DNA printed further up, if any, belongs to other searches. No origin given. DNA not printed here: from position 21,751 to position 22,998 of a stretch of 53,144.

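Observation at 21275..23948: Initiating phosphoglycosyl transferase, proline dehydrogenase and FemAB-like transferase chained by ATGA overlaps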

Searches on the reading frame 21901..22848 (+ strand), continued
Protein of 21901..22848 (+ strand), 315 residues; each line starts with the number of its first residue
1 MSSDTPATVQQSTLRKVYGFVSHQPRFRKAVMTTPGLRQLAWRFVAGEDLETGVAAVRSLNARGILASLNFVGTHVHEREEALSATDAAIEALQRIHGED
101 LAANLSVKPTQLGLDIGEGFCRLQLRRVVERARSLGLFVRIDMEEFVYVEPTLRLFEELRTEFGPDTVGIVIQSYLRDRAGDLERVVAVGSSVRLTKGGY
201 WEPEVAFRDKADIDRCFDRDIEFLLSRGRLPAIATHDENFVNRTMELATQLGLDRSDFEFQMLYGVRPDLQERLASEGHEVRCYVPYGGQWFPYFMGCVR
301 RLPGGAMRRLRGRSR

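Call 11: find_encoding_contigs(protein=P0072, flank=10000, max_places=2)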
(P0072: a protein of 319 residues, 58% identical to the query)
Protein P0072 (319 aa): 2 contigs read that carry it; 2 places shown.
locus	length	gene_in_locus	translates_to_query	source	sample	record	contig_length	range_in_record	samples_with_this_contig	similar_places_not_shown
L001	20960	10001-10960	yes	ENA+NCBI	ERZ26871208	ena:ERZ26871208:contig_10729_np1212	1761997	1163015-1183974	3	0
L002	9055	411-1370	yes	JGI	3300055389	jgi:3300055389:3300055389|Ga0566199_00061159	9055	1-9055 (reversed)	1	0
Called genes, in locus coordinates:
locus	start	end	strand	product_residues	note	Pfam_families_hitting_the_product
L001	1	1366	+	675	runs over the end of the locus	PF13727:CoA_binding_3, PF00106:adh_short (weak), PF01073:3Beta_HSD, PF01370:Epimerase, PF02719:Polysacc_synt_2, PF04321:RmlD_sub_bind, PF08659:KR, PF16363:GDP_Man_Dehyd, +1 more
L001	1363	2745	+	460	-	-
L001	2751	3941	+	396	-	PF13439:Glyco_transf_4, PF13579:Glyco_trans_4_4, PF00534:Glycos_transf_1, PF13692:Glyco_trans_1_4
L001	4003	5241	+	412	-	PF20706:GT4-conflict, PF00534:Glycos_transf_1, PF13692:Glyco_trans_1_4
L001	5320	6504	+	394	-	PF13477:Glyco_trans_4_2, PF13439:Glyco_transf_4, PF13579:Glyco_trans_4_4, PF20706:GT4-conflict (weak), PF00534:Glycos_transf_1, PF13692:Glyco_trans_1_4, PF13524:Glyco_trans_1_2 (weak)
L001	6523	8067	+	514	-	PF14296:O-ag_pol_Wzy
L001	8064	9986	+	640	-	PF17836:PglD_N, PF25087:GMPPB_C (faint), PF00132:Hexapep (weak), PF01041:DegT_DnrJ_EryC1, PF00155:Aminotran_1_2 (weak), PF01212:Beta_elim_lyase (faint)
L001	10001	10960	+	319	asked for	PF01619:Pro_dh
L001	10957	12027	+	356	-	PF02388:FemAB, PF04339:FemAB_like, PF13480:Acetyltransf_6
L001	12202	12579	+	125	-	PF02609:Exonuc_VII_S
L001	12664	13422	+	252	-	PF11950:DUF3467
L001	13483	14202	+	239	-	-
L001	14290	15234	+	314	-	PF04945:YHS (weak)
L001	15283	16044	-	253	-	-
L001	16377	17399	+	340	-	PF01380:SIS, PF00571:CBS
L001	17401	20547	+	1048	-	PF03968:LptD_N (faint)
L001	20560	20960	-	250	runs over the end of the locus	PF00756:Esterase, PF00326:Peptidase_S9 (weak)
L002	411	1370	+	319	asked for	PF01619:Pro_dh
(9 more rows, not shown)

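Call 12: find_encoding_contigs(protein=P0101, flank=10000, max_places=2)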
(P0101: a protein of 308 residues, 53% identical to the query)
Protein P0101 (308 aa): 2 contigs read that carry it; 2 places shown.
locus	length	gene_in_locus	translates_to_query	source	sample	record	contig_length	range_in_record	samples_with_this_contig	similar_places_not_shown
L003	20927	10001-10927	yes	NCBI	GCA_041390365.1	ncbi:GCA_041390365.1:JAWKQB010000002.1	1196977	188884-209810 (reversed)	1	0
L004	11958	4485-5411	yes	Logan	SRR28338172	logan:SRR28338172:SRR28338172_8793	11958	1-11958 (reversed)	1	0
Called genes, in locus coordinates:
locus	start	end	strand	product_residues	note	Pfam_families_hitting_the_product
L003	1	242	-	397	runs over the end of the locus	PF01321:Creatinase_N, PF00557:Peptidase_M24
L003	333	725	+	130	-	-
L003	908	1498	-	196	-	-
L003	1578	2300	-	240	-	-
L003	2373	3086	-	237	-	PF13529:Peptidase_C39_2 (weak), PF03412:Peptidase_C39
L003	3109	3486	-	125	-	-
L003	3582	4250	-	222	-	-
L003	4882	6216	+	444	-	PF20161:VpsR, PF00158:Sigma54_activat, PF14532:Sigma54_activ_2, PF25601:AAA_lid_14, PF02954:HTH_8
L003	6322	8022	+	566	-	PF11741:AMIN (faint), PF13557:Phenol_MetA_deg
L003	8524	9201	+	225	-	PF07238:PilZ (weak)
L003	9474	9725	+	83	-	PF23564:EF-hand_FSTL1 (faint), PF13499:EF-hand_7 (weak), PF00036:EF-hand_1 (faint), PF13202:EF-hand_5 (faint), PF13405:EF-hand_6 (faint)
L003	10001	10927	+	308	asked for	PF01619:Pro_dh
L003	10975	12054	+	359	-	PF04339:FemAB_like (weak), PF02388:FemAB, PF13480:Acetyltransf_6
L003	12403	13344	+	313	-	PF10609:ParA, PF01656:CbiA, PF02374:ArsA_ATPase (weak), PF06564:CBP_BcsQ (faint), PF13614:AAA_31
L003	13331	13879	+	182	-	PF12844:HTH_19 (weak), PF13560:HTH_31, PF13413:HTH_25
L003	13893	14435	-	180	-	PF20730:YetF_N, PF04239:DUF421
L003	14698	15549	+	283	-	PF12974:Phosphonate-bd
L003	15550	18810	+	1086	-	PF00989:PAS, PF08448:PAS_4, PF13188:PAS_8 (weak), PF13426:PAS_9, PF13426:PAS_9, PF00512:HisKA, PF02518:HATPase_c, PF00072:Response_reg, +2 more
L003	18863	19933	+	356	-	PF00072:Response_reg, PF13487:HD_5, PF01966:HD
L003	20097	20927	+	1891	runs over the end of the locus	PF00005:ABC_tran (faint), PF00931:NB-ARC (faint), PF01443:Viral_helicase1 (faint), PF01583:APS_kinase (faint), PF02463:SMC_N (faint), PF03193:RsgA_GTPase (faint), PF17755:UvrA_DNA-bind, PF17760:UvrA_inter, +18 more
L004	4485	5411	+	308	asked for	PF01619:Pro_dh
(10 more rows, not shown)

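Call 13: find_encoding_contigs(protein=P0069, flank=10000, max_places=2)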
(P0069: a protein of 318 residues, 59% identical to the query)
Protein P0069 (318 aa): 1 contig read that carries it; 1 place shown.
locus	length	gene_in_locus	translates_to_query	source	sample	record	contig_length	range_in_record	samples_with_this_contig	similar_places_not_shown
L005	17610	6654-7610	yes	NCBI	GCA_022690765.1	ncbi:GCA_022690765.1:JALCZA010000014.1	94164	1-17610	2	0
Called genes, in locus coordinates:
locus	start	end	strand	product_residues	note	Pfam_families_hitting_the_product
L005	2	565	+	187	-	?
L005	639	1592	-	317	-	PF18306:LDcluster4, PF03641:Lysine_decarbox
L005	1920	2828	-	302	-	-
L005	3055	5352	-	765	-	PF02706:Wzz, PF23607:WZC_N, PF10609:ParA (faint), PF13807:GNVR, PF01656:CbiA (weak), PF13614:AAA_31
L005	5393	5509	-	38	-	-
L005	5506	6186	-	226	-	PF02397:Bac_transf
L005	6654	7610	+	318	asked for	PF01619:Pro_dh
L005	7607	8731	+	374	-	PF02388:FemAB, PF13480:Acetyltransf_6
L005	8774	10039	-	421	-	PF13439:Glyco_transf_4, PF13477:Glyco_trans_4_2, PF13579:Glyco_trans_4_4, PF20706:GT4-conflict, PF00534:Glycos_transf_1, PF13692:Glyco_trans_1_4, PF13524:Glyco_trans_1_2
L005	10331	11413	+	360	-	PF13439:Glyco_transf_4, PF13579:Glyco_trans_4_4, PF20706:GT4-conflict, PF00534:Glycos_transf_1, PF13692:Glyco_trans_1_4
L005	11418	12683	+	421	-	PF04932:Wzy_C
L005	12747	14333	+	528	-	-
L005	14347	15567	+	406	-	PF13439:Glyco_transf_4, PF13579:Glyco_trans_4_4, PF00534:Glycos_transf_1, PF13692:Glyco_trans_1_4, PF13524:Glyco_trans_1_2 (weak)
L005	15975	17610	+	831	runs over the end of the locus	-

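Call 15: find_encoding_contigs(protein=P0115, flank=10000, max_places=2)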
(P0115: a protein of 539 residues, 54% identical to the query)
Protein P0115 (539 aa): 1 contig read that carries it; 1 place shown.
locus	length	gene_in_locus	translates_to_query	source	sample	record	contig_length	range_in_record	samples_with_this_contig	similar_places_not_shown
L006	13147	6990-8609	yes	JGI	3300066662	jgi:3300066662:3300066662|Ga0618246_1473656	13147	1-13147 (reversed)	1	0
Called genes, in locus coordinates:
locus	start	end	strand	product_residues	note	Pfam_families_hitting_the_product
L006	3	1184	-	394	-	?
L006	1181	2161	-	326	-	PF01408:GFO_IDH_MocA, PF02894:GFO_IDH_MocA_C, PF22725:GFO_IDH_MocA_C3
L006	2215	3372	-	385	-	PF01041:DegT_DnrJ_EryC1, PF00155:Aminotran_1_2 (weak), PF00266:Aminotran_5 (weak), PF01212:Beta_elim_lyase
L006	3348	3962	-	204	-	PF25084:LbH_EIF2B (weak), PF25087:GMPPB_C (weak), PF00132:Hexapep (weak), PF14602:Hexapep_2 (faint), PF00132:Hexapep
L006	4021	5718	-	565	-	PF13302:Acetyltransf_3 (weak), PF00583:Acetyltransf_1, PF13673:Acetyltransf_10 (faint), PF13508:Acetyltransf_7, PF08445:FR47 (faint), PF02388:FemAB (faint), PF13480:Acetyltransf_6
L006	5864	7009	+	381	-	PF01041:DegT_DnrJ_EryC1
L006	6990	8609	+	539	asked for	PF01619:Pro_dh, PF02397:Bac_transf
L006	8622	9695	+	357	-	PF13480:Acetyltransf_6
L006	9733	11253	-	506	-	PF13302:Acetyltransf_3 (weak), PF00583:Acetyltransf_1, PF13673:Acetyltransf_10 (weak), PF13508:Acetyltransf_7, PF08445:FR47 (faint), PF13480:Acetyltransf_6 (weak), PF02388:FemAB (weak)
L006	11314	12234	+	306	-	-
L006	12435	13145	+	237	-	?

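Call 16: find_encoding_contigs(protein=P0120, flank=10000, max_places=2)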
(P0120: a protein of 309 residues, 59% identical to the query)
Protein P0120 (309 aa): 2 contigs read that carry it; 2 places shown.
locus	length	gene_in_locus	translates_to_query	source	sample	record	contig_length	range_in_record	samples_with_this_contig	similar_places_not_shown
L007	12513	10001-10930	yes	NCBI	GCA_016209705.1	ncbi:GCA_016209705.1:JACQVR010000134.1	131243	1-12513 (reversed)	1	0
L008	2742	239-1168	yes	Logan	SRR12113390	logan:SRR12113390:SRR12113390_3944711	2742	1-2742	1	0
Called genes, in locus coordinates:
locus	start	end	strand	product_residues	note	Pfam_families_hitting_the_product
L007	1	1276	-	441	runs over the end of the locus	PF04932:Wzy_C (weak)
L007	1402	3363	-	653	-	PF13727:CoA_binding_3, PF00106:adh_short (faint), PF01073:3Beta_HSD, PF01370:Epimerase, PF02719:Polysacc_synt_2, PF04321:RmlD_sub_bind, PF16363:GDP_Man_Dehyd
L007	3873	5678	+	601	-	PF13522:GATase_6, PF13537:GATase_7, PF01380:SIS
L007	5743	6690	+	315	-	PF01073:3Beta_HSD, PF01370:Epimerase, PF02719:Polysacc_synt_2, PF04321:RmlD_sub_bind (weak), PF13460:NAD_binding_10, PF16363:GDP_Man_Dehyd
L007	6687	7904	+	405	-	-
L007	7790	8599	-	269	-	PF00702:Hydrolase, PF13419:HAD_2, PF13242:Hydrolase_like (weak)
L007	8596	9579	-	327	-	PF21360:PylC-like_N, PF02655:ATP-grasp_3, PF07478:Dala_Dala_lig_C (weak), PF02222:ATP-grasp (weak), PF13535:ATP-grasp_4 (weak), PF15632:ATPgrasp_Ter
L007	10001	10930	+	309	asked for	PF01619:Pro_dh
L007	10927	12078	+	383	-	PF02388:FemAB (faint), PF13480:Acetyltransf_6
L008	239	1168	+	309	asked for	PF01619:Pro_dh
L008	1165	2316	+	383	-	PF02388:FemAB (faint), PF13480:Acetyltransf_6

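Call 18: find_related_loci(query=A1, collection=genome_contigs, flank=10000)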
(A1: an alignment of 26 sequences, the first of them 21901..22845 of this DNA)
Query A1 (315 aa) in genome_contigs; peptide patterns used: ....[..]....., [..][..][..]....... (x = any residue, [..] = any of these).
45 stretches matched a pattern; 42 encode a relative of the query (tblastn E <= 1e-3); 41 distinct loci.
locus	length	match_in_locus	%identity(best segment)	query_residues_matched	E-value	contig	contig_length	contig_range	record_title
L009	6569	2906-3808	62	12-311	2e-115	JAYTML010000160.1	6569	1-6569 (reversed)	MAG: Chthoniobacter sp. isolate GFS_3651 GFS_3651_159, whole genome shotgun sequence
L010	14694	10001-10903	62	14-315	8e-114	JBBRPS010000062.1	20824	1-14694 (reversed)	MAG: Gemmatales bacterium isolate metawrap_la1_100 W_la1_100_k141_1414213L_20824_cov_11.0000, whole genome shotgun seque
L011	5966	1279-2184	59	13-313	3e-111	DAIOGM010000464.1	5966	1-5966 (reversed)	MAG TPA_asm: Gemmataceae bacterium isolate CTOTU25972 NODE_5558_length_5966_cov_4.373033, whole genome shotgun sequence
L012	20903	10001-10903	58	11-310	3e-110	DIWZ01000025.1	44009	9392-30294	MAG TPA_asm: Pelobacter sp. UBA6093 UBA6093_contig_6306, whole genome shotgun sequence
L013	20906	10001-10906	56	13-313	2e-108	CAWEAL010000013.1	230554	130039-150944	MAG: uncultured Chloroflexia bacterium isolate MFD01299.bin.2.25 genome assembly, contig: contig_82381, whole genome sho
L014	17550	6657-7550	59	14-310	2e-107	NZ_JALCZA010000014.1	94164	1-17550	Anaeromyxobacter oryzisoli strain SG63 Scaffold14, whole genome shotgun sequence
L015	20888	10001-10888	58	11-305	2e-104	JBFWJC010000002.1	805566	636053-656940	MAG: Pedobacter sp. isolate CA_2019_NHSR_12 NODE_6_length_805566_cov_29.496511_NHSR, whole genome shotgun sequence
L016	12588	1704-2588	55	14-308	5e-102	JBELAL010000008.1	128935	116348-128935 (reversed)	MAG: Holophaga sp. isolate SPRUCE 92 SPRUCE_92_8, whole genome shotgun sequence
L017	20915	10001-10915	54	10-313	8e-102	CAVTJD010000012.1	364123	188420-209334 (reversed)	MAG: uncultured Chloroflexia bacterium isolate MFD05684.bin.1.48 genome assembly, contig: contig_88218, whole genome sho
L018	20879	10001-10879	55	12-303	1e-100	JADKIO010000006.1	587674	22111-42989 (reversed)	MAG: Candidatus Geothrix skivensis isolate Skiv_18-Q3-R9-52_MAXAC.067 tig00287020-10-5864670, whole genome shotgun seque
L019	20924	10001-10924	52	5-310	4e-101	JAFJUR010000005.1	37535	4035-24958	MAG: Holophagaceae bacterium isolate CTSoil_006 scaffold_252, whole genome shotgun sequence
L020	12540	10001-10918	57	4-310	5e-101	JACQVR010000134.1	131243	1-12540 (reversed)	MAG: Planctomycetota bacterium isolate NC_groundwater_1468_Ag_S-0.65um_64_35 S_p65_S5_coassembly_k141_5553059, whole gen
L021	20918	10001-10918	55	14-315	7e-101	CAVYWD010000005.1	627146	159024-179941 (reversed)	MAG: uncultured delta proteobacterium isolate MFD01476.bin.1.33 genome assembly, contig: contig_51940, whole genome shot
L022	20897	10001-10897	52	15-314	3e-100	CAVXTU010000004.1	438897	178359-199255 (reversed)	MAG: uncultured Chloroflexia bacterium isolate MFD05684.bin.2.84 genome assembly, contig: contig_37536, whole genome sho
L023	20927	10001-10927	52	1-311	7e-100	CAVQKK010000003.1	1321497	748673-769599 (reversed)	MAG: uncultured Chloroflexia bacterium isolate MFD02416.bin.1.295 genome assembly, contig: contig_1576, whole genome sho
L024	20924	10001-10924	54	7-313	2e-99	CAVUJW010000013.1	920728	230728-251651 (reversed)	MAG: uncultured Chloroflexia bacterium isolate MFD01721.bin.2.170 genome assembly, contig: contig_42946, whole genome sh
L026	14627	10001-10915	53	7-310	2e-98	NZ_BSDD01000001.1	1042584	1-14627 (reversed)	Geothrix rubra strain Red803 sequence01, whole genome shotgun sequence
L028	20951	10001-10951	53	3-315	5e-95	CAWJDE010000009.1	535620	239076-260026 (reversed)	MAG: uncultured Chloroflexia bacterium isolate MFD04944.bin.1.58 genome assembly, contig: contig_43738, whole genome sho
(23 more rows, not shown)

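Call 28: search_protein_families(library=pfam, proteins=[L018:8162-9871:+, L018:10949-12562:+, L026:10975-12177:-, L016:257-1555:-, L016:3521-4951:+, L015:8661-9662:+, L015:11053-11928:-, L015:11938-13467:-, L015:7910-8500:+], max_evalue=0.001)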
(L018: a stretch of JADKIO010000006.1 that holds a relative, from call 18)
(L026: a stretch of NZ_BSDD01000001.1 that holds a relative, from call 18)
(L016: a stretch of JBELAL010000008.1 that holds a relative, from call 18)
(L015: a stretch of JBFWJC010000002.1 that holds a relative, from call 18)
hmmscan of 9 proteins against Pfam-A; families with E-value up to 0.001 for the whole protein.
L018:8162-9871:+ (570 aa): 2 families
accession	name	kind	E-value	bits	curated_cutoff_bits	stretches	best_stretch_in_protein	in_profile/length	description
PF16861.10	Carbam_trans_C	-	1.7e-55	187.6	27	1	396-566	1-170/170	Carbamoyltransferase C-terminus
PF02543.21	Carbam_trans_N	-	1.1e-36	127.5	24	1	3-341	2-345/346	Carbamoyltransferase N-terminus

L018:10949-12562:+ (538 aa): 4 families
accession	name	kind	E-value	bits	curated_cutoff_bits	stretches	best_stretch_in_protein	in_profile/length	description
PF00583.31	Acetyltransf_1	-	3.1e-12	47.2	20.7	1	389-510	38-116/116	Acetyltransferase (GNAT) family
PF13480.13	Acetyltransf_6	-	3.4e-07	30.9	22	0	130-219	43-133/143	Acetyltransferase (GNAT) domain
PF13508.13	Acetyltransf_7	-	1.8e-05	25.5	27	1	460-511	35-83/84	Acetyltransferase (GNAT) domain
PF13673.13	Acetyltransf_10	-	3.1e-05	24.4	23.6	1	454-516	52-112/128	Acetyltransferase (GNAT) domain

L026:10975-12177:- (401 aa): 3 families
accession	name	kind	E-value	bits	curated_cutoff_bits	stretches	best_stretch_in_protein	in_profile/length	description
PF13692.12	Glyco_trans_1_4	-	6.7e-17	62.5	27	1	220-359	2-141/142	Glycosyl transferases group 1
PF00534.26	Glycos_transf_1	-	3.8e-13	49.8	26.4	1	217-373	13-170/172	Glycosyl transferases group 1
PF13524.12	Glyco_trans_1_2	-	0.00015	22.1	25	1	283-377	39-130/144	Glycosyl transferase-like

L016:257-1555:- (433 aa): 8 families
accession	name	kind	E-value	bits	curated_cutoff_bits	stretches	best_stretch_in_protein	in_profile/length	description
PF03446.21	NAD_binding_2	-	2.3e-34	119.1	21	1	2-160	1-159/161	NAD binding domain of 6-phosphogluconate dehydrogenase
PF14833.11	NAD_binding_11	-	5.8e-11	43.1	30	1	168-282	4-118/122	NAD-binding of NADP-dependent 3-hydroxyisobutyrate dehydrogenase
PF03807.23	F420_oxidored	-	2.8e-10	41.1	21.6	1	2-72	1-75/94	NADP oxidoreductase coenzyme F420-dependent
PF07991.19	KARI_N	-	0.00042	20.4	20.6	1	2-69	6-73/165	Acetohydroxy acid isomeroreductase, NADPH-binding domain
PF02737.24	3HCDH_N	-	0.00053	20.4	22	1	2-44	1-43/180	3-hydroxyacyl-CoA dehydrogenase, NAD binding domain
PF02254.24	TrkA_N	-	0.00072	20.3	23.8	0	3-47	1-45/116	TrkA-N domain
PF01488.26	Shikimate_DH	-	0.00075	20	24.3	0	2-45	14-58/138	Shikimate / quinate 5-dehydrogenase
PF03435.24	Sacchrp_dh_NADP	-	0.00094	20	25.1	0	3-49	1-51/129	Saccharopine dehydrogenase NADP binding domain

L016:3521-4951:+ (477 aa): 3 families
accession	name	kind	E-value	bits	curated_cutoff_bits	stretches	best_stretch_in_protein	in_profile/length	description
PF03721.20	UDPG_MGDP_dh_N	-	2.5e-32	112.4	27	1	54-228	1-181/187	UDP-glucose/GDP-mannose dehydrogenase family, NAD binding domain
PF00984.24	UDPG_MGDP_dh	-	1.9e-24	86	25.4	1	250-338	2-93/94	UDP-glucose/GDP-mannose dehydrogenase family, central domain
PF03720.21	UDPG_MGDP_dh_C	-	3.3e-19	69.6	30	1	365-463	1-101/103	UDP-glucose/GDP-mannose dehydrogenase family, UDP binding domain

L015:8661-9662:+ (334 aa): 3 families
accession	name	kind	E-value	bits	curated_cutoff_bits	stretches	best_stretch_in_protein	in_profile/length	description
PF00702.32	Hydrolase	-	1.1e-17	65.6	26.4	1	90-283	1-187/191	haloacid dehalogenase-like hydrolase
PF13419.12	HAD_2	-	2.6e-10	41.1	23.8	1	93-292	1-178/178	Haloacid dehalogenase-like hydrolase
PF13242.12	Hydrolase_like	-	5e-06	26.8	22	1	249-294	4-50/75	HAD-hyrolase-like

L015:11053-11928:- (292 aa): 2 families
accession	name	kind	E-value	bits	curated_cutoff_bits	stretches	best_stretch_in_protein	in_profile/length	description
PF00669.25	Flagellin_N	-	1.3e-20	74.3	26.6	1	12-138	9-136/139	Bacterial flagellin N-terminal helical region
PF00700.27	Flagellin_C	-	2.7e-06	28.1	23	1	209-292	1-86/86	Bacterial flagellin C-terminal helical region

L015:11938-13467:- (510 aa): 3 families
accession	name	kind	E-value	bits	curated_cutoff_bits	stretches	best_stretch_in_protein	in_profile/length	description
PF22638.1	FlgK_D1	-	1.3e-64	218.4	28.6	1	139-367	2-233/233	Flagellar hook-associated protein FlgK helical domain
PF06429.18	Flg_bbr_C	-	2.1e-10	40.4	23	1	471-509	7-45/46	Flagellar basal body rod FlgEFG protein C-terminal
PF00460.25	Flg_bb_rod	-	1.6e-08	34.7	20.7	1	51-80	1-30/31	Flagella basal body rod protein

L015:7910-8500:+ (197 aa): 0 families

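Call 37: predict_structure(alignment_id=A1)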
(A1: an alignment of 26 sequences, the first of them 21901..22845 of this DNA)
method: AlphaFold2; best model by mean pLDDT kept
length: 315 residues; sequences in the alignment: 26
mean_pLDDT: 83.5   pTM: 0.79
mean pLDDT of the five models: 83.5, 83.3, 82.8, 82.2, 78.8
residues with pLDDT >= 90: 185; 70-90: 52; 50-70: 56; < 50: 22
segments of 3 or more residues with pLDDT < 50: 1-11, 304-309, 311-313
pLDDT, mean of each block of 10 residues (from residue 1): 39 51 59 60 81 96 97 87 96 98 97 96 98 98 88 97 97 75 91 83 61 87 94 94 97 96 90 96 89 69 51 46
secondary structure, 60 per line:
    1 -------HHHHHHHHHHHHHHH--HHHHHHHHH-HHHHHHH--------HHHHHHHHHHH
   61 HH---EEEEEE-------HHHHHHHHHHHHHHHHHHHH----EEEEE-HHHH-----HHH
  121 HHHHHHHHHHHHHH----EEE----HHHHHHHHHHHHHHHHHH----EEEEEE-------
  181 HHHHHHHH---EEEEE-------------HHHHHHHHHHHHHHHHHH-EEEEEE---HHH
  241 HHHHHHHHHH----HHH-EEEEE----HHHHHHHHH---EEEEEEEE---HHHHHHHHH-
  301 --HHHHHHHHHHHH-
elements in order: H8-22 H25-33 H35-41 H50-62 E66-71 H79-98 E103-107 H109-112 H118-134 E139-141 H146-163 E168-173 H181-188 E192-196 H210-227 E229-234 H238-250 E259-263 H268-276 E280-287 H291-299 H303-314

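Call 42: search_protein_representatives(alignment_id=A1)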
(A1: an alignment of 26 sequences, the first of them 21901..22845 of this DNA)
Query: 26 sequences, 313 profile positions. Proteins with E-value up to 0.001 (for the whole library): 9243; up to 1e-10: 5217; up to 1e-30: 1479. The best 150 are listed.
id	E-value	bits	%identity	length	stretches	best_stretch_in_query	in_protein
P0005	1.6e-147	506.9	-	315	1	2-303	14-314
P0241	1.4e-146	503.8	-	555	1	2-305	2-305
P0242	1.9e-135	467.2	-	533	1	3-306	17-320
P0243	5.7e-111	386.8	-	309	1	1-304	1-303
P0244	7.4e-111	386.4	-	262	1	57-305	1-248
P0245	1.5e-107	375.5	-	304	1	2-292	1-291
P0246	7.4e-107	373.3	-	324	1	4-303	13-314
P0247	2.7e-105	368.2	-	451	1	3-242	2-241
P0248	1.1e-104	366.1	-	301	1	2-295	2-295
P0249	6.1e-104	363.7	-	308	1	2-289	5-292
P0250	3.0e-103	361.5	-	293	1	20-300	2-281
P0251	1.9e-100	352.2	-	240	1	1-239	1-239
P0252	2.4e-100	351.9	-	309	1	1-289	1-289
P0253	1.5e-99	349.3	-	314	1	2-306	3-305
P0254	3.2e-98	345.0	-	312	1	28-298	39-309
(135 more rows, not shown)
